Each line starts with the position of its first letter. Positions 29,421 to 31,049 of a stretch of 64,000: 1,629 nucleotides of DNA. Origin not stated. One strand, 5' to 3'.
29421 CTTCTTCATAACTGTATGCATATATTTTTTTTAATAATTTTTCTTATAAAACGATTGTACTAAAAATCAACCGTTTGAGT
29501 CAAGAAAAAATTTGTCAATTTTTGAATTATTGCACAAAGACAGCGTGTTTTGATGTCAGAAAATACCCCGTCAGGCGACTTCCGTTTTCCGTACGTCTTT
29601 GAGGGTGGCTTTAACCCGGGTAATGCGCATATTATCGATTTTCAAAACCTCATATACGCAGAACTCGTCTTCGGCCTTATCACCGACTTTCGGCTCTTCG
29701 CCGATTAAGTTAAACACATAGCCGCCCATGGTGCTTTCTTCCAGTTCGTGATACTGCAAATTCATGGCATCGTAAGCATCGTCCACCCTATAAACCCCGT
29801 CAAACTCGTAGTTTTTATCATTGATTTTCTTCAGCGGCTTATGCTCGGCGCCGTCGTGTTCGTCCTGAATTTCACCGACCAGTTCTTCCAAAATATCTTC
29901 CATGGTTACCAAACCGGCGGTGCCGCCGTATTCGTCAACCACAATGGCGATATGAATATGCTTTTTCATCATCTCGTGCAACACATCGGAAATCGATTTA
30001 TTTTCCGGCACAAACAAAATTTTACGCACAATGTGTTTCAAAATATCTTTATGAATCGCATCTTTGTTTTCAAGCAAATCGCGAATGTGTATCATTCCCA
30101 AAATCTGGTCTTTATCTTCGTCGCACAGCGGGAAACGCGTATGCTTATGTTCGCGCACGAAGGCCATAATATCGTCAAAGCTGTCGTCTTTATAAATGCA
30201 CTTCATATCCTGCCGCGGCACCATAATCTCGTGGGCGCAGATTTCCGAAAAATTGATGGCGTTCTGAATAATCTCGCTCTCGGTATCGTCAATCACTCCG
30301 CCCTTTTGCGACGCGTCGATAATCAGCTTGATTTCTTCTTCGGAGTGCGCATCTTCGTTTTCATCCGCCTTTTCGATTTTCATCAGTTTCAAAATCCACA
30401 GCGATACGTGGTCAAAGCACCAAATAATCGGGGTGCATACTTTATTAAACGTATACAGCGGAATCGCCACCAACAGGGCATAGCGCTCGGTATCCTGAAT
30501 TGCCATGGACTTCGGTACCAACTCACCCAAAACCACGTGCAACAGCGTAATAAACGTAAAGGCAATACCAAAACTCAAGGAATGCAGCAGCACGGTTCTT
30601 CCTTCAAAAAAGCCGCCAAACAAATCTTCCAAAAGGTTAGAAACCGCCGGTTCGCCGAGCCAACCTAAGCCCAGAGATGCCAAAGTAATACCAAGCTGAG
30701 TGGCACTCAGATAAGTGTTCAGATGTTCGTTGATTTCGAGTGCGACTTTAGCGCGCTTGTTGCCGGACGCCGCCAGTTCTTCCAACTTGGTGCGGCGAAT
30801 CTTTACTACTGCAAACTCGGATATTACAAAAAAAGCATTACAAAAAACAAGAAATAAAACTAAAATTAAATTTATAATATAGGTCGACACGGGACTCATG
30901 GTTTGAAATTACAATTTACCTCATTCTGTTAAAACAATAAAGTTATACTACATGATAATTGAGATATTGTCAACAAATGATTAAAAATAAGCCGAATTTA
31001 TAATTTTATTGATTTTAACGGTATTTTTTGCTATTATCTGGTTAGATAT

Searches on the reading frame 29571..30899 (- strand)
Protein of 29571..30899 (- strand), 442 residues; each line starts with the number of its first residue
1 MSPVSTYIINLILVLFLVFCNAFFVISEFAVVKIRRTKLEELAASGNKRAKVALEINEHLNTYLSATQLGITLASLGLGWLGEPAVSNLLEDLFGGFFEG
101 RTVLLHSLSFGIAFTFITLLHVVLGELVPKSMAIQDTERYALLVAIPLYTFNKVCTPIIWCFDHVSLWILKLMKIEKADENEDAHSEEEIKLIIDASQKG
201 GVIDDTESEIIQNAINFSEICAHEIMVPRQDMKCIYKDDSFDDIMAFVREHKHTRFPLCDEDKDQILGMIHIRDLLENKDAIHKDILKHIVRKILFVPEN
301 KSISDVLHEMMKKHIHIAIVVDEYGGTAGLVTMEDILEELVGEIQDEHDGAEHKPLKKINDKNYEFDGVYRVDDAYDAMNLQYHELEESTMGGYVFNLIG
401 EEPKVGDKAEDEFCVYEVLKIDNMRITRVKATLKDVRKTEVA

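Call 18: search_protein_families(library=ncbifam, proteins=[window:29571-30899:-], max_evalue=0.00001)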
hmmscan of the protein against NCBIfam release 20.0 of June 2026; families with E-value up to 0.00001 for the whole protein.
window:29571-30899:- (442 aa): 10 families
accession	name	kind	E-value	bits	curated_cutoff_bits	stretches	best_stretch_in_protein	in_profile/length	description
NF052568.1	PolamExpPaeASal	equivalog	2.2e-67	227.8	500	1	10-429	4-420/424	polyamine export protein PaeA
TIGR03520.1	GldE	subfamily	2.3e-62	211.4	376.05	1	16-433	3-407/408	gliding motility-associated protein GldE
NF008604.1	PRK11573.1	equivalog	1.4e-45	155.9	475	1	2-435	2-420/428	hypothetical protein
NF011675.0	PRK15094.1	equivalog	1.1e-42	146.3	379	1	181-435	29-283/292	CNNM family magnesium/cobalt transport protein CorC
NF038279.1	TF_CBS_SpxR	exception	5.4e-12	45.2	600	1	223-366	191-331/427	CBS-HotDog domain-containing transcription factor SpxR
NF011443.0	PRK14869.1-5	equivalog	3.9e-08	32.2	335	0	198-279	224-304/546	putative manganese-dependent inorganic diphosphatase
TIGR01302.1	IMP_dehydrog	equivalog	1.6e-07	30.6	481.5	1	231-338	89-198/450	IMP dehydrogenase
NF011440.0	PRK14869.1-2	equivalog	1.1e-06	27.6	746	0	293-344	76-127/541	putative manganese-dependent inorganic diphosphatase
NF053603.1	HhpR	exception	1.5e-06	27.7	520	1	245-341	24-118/282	CBS domain-containing high hydrostatic pressure regulator HhpR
NF041552.1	TF_PrdR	equivalog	5.9e-06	24.9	795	1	222-350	8-135/577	sigma-54 dependent transcriptional regulator PrdR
